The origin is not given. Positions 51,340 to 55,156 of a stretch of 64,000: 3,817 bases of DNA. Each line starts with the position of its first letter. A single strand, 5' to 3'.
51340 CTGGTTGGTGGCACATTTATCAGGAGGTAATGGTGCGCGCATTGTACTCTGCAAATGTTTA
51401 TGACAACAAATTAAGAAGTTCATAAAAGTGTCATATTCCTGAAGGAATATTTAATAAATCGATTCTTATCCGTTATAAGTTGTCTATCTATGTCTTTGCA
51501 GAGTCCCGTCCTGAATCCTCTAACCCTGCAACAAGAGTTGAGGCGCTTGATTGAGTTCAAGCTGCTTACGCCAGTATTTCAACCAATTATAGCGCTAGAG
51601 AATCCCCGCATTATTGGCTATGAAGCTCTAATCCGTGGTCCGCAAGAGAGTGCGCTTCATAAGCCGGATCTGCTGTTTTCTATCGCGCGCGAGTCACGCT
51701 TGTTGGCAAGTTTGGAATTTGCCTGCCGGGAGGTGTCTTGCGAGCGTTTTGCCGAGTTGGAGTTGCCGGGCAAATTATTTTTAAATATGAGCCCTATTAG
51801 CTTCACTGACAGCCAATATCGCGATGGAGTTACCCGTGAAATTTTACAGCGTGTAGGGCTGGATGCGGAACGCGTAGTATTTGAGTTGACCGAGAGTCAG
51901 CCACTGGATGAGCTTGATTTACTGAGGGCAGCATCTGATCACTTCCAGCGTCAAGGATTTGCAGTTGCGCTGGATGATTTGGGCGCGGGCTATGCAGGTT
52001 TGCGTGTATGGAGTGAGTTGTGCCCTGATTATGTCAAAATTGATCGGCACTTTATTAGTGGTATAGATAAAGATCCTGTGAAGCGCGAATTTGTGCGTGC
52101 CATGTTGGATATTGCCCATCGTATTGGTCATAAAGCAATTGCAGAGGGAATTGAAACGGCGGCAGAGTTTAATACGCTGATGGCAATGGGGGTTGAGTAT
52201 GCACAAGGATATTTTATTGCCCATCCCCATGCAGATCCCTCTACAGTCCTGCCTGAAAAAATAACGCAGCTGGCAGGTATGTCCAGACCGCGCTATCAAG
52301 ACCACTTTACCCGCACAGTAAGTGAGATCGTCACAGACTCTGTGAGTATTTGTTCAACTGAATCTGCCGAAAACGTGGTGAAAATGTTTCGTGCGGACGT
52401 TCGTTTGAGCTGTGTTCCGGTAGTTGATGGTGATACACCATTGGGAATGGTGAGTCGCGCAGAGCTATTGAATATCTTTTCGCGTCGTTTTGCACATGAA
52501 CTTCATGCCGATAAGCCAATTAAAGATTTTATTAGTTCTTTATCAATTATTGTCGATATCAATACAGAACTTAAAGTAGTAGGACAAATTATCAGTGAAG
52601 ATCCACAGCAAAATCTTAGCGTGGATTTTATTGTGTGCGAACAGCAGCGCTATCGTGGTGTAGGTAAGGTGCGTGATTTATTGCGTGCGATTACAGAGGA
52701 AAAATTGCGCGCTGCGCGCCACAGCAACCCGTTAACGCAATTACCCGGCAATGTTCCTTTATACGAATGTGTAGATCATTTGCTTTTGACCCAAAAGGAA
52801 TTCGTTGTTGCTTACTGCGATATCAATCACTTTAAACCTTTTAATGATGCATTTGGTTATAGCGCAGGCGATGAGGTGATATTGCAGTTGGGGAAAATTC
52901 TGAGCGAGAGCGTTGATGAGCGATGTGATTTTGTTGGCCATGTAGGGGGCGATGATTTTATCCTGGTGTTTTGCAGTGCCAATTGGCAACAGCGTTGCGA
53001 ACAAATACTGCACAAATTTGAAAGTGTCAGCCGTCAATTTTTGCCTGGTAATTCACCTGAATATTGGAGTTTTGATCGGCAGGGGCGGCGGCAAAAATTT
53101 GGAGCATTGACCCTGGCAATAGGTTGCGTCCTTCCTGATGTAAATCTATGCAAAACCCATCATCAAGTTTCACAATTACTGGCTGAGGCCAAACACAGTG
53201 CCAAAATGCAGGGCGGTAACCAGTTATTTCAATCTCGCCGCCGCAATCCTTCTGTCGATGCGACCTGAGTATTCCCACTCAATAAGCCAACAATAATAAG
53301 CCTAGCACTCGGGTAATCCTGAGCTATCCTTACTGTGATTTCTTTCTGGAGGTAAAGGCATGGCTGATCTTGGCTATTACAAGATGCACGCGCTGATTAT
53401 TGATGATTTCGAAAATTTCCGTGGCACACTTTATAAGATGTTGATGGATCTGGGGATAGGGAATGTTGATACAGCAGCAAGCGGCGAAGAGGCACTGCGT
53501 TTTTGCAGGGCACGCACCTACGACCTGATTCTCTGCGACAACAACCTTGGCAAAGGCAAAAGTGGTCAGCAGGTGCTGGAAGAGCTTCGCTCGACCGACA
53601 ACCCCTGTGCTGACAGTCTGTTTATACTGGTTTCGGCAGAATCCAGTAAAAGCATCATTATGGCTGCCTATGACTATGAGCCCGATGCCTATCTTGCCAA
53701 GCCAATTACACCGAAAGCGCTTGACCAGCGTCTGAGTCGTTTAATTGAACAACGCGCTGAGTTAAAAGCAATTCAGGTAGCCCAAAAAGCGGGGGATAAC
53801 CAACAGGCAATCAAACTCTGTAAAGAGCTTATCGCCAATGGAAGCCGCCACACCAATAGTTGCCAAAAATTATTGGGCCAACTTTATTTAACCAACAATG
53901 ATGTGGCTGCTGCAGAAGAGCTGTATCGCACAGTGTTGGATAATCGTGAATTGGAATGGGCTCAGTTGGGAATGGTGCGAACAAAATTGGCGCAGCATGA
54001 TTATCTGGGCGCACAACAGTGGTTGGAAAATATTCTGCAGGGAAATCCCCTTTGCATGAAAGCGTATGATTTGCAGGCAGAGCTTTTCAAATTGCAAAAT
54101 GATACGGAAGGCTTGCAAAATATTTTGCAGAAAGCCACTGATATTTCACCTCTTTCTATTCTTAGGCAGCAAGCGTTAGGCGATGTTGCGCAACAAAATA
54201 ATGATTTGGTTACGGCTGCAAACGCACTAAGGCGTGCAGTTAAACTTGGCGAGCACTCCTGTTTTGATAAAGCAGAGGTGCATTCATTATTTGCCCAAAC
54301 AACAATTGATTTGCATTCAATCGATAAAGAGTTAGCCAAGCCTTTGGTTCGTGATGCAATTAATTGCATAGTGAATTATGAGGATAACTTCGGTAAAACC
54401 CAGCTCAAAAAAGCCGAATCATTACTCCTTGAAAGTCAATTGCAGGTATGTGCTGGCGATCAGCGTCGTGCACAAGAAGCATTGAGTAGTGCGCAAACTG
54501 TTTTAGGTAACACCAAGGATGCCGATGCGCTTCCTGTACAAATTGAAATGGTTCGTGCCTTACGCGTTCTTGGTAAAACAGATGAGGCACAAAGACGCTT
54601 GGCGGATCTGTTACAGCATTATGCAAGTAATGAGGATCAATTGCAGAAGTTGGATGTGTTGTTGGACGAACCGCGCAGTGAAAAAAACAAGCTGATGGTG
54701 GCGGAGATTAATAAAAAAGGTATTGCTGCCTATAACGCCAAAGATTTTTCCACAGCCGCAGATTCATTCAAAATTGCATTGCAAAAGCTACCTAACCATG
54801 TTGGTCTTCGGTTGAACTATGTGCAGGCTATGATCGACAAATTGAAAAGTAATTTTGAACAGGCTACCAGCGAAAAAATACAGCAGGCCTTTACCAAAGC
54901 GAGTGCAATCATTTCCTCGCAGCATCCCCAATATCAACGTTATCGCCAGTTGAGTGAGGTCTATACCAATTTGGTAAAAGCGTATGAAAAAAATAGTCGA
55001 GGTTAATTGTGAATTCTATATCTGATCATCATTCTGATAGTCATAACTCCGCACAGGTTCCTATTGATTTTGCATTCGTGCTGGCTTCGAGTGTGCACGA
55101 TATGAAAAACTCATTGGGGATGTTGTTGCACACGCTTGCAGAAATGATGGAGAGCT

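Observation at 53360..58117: Uncharacterised four-gene signalling cassette: REC-TPR regulator, sensor-less mini histidine kinase, membrane-anchored double-FHA protein and an acidic orphan protein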

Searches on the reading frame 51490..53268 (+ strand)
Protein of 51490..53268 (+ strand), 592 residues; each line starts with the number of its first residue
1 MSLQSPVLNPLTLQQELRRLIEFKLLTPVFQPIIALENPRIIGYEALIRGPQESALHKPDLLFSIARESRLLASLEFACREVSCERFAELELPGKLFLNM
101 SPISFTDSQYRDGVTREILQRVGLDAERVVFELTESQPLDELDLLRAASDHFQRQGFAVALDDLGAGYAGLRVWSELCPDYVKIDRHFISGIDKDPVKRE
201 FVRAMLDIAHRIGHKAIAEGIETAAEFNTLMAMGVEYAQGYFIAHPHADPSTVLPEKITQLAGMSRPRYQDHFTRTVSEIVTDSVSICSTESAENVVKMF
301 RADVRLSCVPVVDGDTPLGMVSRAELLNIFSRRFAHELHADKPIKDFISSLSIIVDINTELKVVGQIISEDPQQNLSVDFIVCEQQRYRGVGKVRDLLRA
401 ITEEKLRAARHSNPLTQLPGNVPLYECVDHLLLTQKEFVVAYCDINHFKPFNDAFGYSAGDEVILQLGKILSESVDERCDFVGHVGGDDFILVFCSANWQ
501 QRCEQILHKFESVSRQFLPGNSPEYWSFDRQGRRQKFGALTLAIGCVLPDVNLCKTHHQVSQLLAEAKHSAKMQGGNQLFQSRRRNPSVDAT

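Call 3: search_protein_families(library=pfam, proteins=[window:51490-53268:+], max_evalue=0.01)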
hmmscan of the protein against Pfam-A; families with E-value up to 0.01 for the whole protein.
window:51490-53268:+ (592 aa): 3 families
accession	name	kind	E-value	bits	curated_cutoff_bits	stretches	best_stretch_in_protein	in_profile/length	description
PF00563.25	EAL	-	1.2e-55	188.9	31.3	1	15-246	2-236/236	EAL domain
PF00990.26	GGDEF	-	1.8e-15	57.5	23.8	1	414-507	5-107/161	Diguanylate cyclase, GGDEF domain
PF00571.33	CBS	-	9.1e-08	32.8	24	1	277-330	1-55/57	CBS domain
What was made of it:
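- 51490..53268 (+): EAL-CBS-GGDEF protein (592 aa). An optional upstream neighbour, not part of the core. Pfam EAL (E 1e-55), CBS and a partial GGDEF (call 3).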

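Call 4: search_protein_families(library=ncbifam, proteins=[window:51490-53268:+], max_evalue=0.01)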
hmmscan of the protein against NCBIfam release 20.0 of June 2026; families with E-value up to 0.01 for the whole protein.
window:51490-53268:+ (592 aa): 27 families (the best 25 are shown)
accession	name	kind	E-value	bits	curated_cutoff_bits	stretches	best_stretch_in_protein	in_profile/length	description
NF045675.1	PhdiestaseDibA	equivalog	3.2e-41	141.4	980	2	12-248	377-617/623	phosphodiesterase DibA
NF007474.0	PRK10060.1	equivalog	9.4e-38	129.8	782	2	8-247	404-645/663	cyclic di-GMP phosphodiesterase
NF008467.0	PRK11359.1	equivalog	1.6e-37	128.9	857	2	7-247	539-783/800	oxygen-sensing cyclic-di-GMP phosphodiesterase DosP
NF053781.1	cdiGMPphdstlr2612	equivalog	2.9e-37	127.9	1600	2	3-247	1006-1256/1268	Tlr1612 family c-di-GMP phosphodiesterase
NF052265.1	EAL_dom_RimA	equivalog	8e-36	123.5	430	1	29-248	20-235/248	S6 modification regulatory phosphodiesterase RimA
NF052458.1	PhdiestGepA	equivalog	1.8e-35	122.3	1200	2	13-246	592-831/840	phosphodiesterase GepA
NF007839.0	PRK10551.1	equivalog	1.1e-28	100.1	461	1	29-247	280-501/518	cyclic di-GMP phosphodiesterase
NF007298.0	PRK09776.1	equivalog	8.7e-27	93.4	1135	2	96-248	947-1098/1111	diguanylate cyclase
NF008807.1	PRK11829.1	equivalog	1.7e-25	89.2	733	1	10-246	413-652/670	biofilm formation regulator HmsP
NF052596.1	RR_EAL_PvrR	equivalog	6.2e-21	74.5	580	1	14-246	144-379/398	response regulator cyclic di-GMP phosphodiesterase PvrR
NF045673.1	c-di-GMPRcptLapD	equivalog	1.4e-19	69.9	1020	1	92-247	492-645/647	cyclic di-GMP receptor LapD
NF007423.1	PRK09966.1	equivalog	9.7e-15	54.3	325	1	405-514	234-346/390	diguanylate cyclase DgcN/YfiN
NF008281.1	PRK11059.1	equivalog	1e-14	53.8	663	1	96-246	479-629/633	RNase E specificity factor CsrD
TIGR00254.1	GGDEF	domain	2.5e-14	53.3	37.4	1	433-505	32-103/168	diguanylate cyclase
NF038266.1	diguan_SiaD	equivalog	7.4e-14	51.7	290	1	403-504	87-191/252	biofilm regulation diguanylate cyclase SiaD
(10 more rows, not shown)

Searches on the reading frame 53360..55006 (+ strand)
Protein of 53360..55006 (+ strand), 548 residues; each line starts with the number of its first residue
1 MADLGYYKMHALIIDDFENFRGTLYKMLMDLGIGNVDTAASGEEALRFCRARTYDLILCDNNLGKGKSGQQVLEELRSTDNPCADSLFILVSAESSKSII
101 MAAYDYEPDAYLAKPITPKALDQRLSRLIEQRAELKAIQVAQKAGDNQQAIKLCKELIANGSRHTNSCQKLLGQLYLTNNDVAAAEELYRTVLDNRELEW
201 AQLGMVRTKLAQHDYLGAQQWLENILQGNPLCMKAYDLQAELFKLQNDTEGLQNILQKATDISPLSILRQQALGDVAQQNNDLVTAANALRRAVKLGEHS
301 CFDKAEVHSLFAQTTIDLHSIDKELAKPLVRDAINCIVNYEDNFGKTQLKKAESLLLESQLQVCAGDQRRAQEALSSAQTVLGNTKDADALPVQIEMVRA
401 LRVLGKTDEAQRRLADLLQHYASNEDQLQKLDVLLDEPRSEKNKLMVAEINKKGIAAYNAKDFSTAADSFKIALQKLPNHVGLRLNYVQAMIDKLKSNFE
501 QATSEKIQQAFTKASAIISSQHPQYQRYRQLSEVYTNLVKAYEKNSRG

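Call 3: search_protein_families(library=pfam, proteins=[window:53360-55006:+], max_evalue=0.01)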
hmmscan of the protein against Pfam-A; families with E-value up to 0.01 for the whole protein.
window:53360-55006:+ (548 aa): 10 families
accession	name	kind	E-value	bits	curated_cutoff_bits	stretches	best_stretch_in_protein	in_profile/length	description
PF00072.30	Response_reg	-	2.3e-17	63.6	30.2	1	12-125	2-110/111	Response regulator receiver domain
PF14559.12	TPR_19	-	3.2e-11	43.8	25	1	143-195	3-54/68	Tetratricopeptide repeat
PF13428.12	TPR_14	-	3.9e-11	42.9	23.5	0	394-426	4-36/44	Tetratricopeptide repeat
PF13432.12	TPR_16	-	1.1e-10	42.2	32.7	1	136-195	2-60/65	Tetratricopeptide repeat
PF13424.12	TPR_12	-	8.6e-06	26.3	30.1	1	139-197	11-76/77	Tetratricopeptide repeat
PF07719.23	TPR_2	-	3e-05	24.2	27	0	452-480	6-34/34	Tetratricopeptide repeat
PF00515.34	TPR_1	-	0.00019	21.5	27.8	0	452-480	6-34/34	Tetratricopeptide repeat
PF23240.1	HAT_PRP39_N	-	0.00029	21.4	27.7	0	460-519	61-119/168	PRP39 N-terminal HAT repeat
PF13181.12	TPR_8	-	0.0025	18.3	25.7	0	171-194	6-29/34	Tetratricopeptide repeat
PF23914.1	TPR_CcmH_CycH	-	0.0085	16.4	42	0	457-498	60-101/158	Cytochrome c-type biogenesis protein H TPR domain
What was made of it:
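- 53360..55006 (+): g1: response regulator with a CheY-like receiver and an all-helical TPR-like output (548 aa). Pfam Response_reg at 12-125 plus TPR_19/14/16/12/2/1 (call 3).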

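Call 4: search_protein_families(library=ncbifam, proteins=[window:53360-55006:+], max_evalue=0.01)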
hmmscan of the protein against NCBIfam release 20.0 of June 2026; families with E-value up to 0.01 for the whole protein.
window:53360-55006:+ (548 aa): 38 families (the best 25 are shown)
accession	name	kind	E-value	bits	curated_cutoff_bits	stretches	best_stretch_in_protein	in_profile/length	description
NF007901.0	PRK10610.1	equivalog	3.4e-15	56.3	189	1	8-131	5-126/129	chemotaxis response regulator CheY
NF011874.0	PRK15347.1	equivalog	3.1e-12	45.4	852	1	7-130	689-811/921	two component system sensor kinase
NF045944.1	ResRegRpaBCyano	equivalog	1.2e-09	37.9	330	1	12-145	1-125/229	response regulator transcription factor RpaB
NF053854.1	RespRegPhoBBctds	equivalog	2e-09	37.1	270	1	12-140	2-126/225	two-component system response regulator PhoB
TIGR02917.1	PEP_TPR_lipo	equivalog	2.9e-09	35.4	312.2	2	201-290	161-250/899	XrtA/PEP-CTERM system TPR-repeat protein PrsT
NF052596.1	RR_EAL_PvrR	equivalog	1.4e-08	33.8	580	1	9-151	4-147/398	response regulator cyclic di-GMP phosphodiesterase PvrR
NF007708.0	PRK10403.1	equivalog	2.1e-08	33.9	343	1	9-122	7-117/215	nitrate/nitrite response regulator protein NarP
NF007935.0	PRK10651.1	equivalog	2.8e-08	33.2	250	1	10-127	8-122/216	two-component system response regulator NarL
NF041866.1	EpsW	equivalog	6.3e-08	32.3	200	1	11-132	8-128/131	exopolysaccharide biosynthesis response regulator EpsW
NF052313.1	T9SS_RR_PorX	equivalog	1.1e-07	31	300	1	35-139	26-125/513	T9SS response regulator signal transducer PorX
NF045991.1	RespRegCtrARhodob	equivalog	1e-06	28.6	350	1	9-130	1-117/224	response regulator transcription factor CtrA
NF000402.1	vanR-B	exception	1e-06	28.3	480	1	11-141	5-130/219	vancomycin resistance response regulator transcription factor VanR-B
NF007005.1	PRK09468.1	equivalog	1.3e-06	28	331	1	10-136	5-125/237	osmolarity response regulator transcription factor OmpR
NF007018.1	PRK09483.1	equivalog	1.4e-06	28.1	280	1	11-125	4-115/217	UvrY/SirA/GacA family response regulator transcription factor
NF007969.0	PRK10693.1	equivalog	2.6e-06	26.7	329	1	10-117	9-111/337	two-component system response regulator RssB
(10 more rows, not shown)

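Call 73: predict_structure(protein=window:53360-55003:+)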
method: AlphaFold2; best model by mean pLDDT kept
length: 548 residues; sequences in the alignment: 1
mean_pLDDT: 47.7   pTM: 0.26
mean pLDDT of the five models: 47.7, 43.3, 42.0, 41.7, 38.8
residues with pLDDT >= 90: 0; 70-90: 34; 50-70: 157; < 50: 357
segments of 3 or more residues with pLDDT < 50: 1-19, 23-25, 27-73, 76-131, 194-356, 358-366, 403-412, 421-447
pLDDT, mean of each block of 10 residues (from residue 1): 30 44 49 44 45 38 44 47 41 39 36 35 46 56 69 69 52 54 61 47 41 43 43 39 40 41 35 34 36 36 35 38 39 41 40 47 47 53 49 53 47 50 45 41 46 52 59 56 59 65 65 72 63 74 60
secondary structure, 60 per line:
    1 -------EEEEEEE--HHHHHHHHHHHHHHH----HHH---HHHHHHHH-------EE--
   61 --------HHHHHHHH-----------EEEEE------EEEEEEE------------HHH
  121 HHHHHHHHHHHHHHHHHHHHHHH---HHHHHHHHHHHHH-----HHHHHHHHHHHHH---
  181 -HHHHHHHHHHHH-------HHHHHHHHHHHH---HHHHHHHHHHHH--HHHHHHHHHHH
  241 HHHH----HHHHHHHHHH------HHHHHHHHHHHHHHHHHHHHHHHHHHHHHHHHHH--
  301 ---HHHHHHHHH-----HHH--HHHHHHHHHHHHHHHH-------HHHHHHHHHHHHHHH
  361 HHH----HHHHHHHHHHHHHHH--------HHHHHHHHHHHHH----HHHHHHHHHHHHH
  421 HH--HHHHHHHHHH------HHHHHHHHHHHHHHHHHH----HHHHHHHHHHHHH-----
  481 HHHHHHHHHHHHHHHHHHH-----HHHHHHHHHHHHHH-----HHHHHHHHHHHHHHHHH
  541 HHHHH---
elements in order: E8-14 H17-31 H42-49 H69-76 E88-92 E99-105 H118-143 H147-159 H165-177 H182-193 H201-212 H216-227 H230-244 H249-258 H265-298 H304-312 H323-338 H346-363 H368-382 H391-403 H408-422 H425-434 H441-458 H463-475 H481-499 H505-518 H524-545
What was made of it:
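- Tried and rejected: The single-sequence model is too poor (pLDDT 47.7) for a fold search, so I used only its helical secondary structure (call 73).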

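Call 80: search_protein_families(library=padloc, proteins=[window:53360-55006:+], max_evalue=0.001)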
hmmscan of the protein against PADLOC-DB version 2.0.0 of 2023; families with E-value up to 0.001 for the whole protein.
window:53360-55006:+ (548 aa): 0 families

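Call 81: search_solved_structures(query=window:53360-55006:+, max_evalue=0.001)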
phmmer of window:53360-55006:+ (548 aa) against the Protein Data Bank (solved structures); distinct sequences matched with E-value up to 0.001: 68 (the best 60 are shown).
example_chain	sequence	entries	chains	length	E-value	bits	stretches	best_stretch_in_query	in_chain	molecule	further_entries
3oo0_A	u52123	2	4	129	6.9e-14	54.5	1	9-131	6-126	Chemotaxis protein CheY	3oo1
2chy_A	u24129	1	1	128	7.7e-14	54.4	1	10-131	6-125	CHEY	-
3myy_A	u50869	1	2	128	7.7e-14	54.4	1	10-131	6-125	Chemotaxis protein cheY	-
1djm_A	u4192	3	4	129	9e-13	50.9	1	9-131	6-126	CHEMOTAXIS PROTEIN Y | Chemotaxis protein cheY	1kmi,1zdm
1a0o_A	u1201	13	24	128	1e-12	50.7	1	10-131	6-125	CHEY | CHEMOTAXIS CHEY PROTEIN | CHEMOTAXIS PROTEIN CHEY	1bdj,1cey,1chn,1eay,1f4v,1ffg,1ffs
1cye_A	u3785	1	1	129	1e-12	50.7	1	10-131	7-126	CHEY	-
1jbe_A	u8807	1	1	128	1.2e-12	50.5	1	10-131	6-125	Chemotaxis protein CheY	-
1d4z_A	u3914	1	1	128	1.4e-12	50.3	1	10-131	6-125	CHEMOTAXIS PROTEIN CHEY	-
6tg7_A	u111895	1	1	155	1.5e-12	50.2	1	9-131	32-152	Chemotaxis protein CheY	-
9qhb_A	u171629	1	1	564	1.6e-12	50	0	142-300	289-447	Engineered tetratricopeptide repeat protein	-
2fka_A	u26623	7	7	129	1.7e-12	50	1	9-131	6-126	Chemotaxis protein cheY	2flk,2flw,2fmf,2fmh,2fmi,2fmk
2che_A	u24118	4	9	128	1.9e-12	49.8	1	10-131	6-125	CHEY | Chemotaxis protein cheY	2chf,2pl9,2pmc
3olx_A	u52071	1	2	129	2.2e-12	49.6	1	9-131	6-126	Chemotaxis protein CheY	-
1vlz_A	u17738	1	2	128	2.3e-12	49.5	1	10-131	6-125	CHEY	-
1ymu_A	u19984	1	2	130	2.6e-12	49.3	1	10-131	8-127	CHEY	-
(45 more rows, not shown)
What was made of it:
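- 53360..55006 (+): The closest solved structures are CheY (E 7e-14, call 81).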
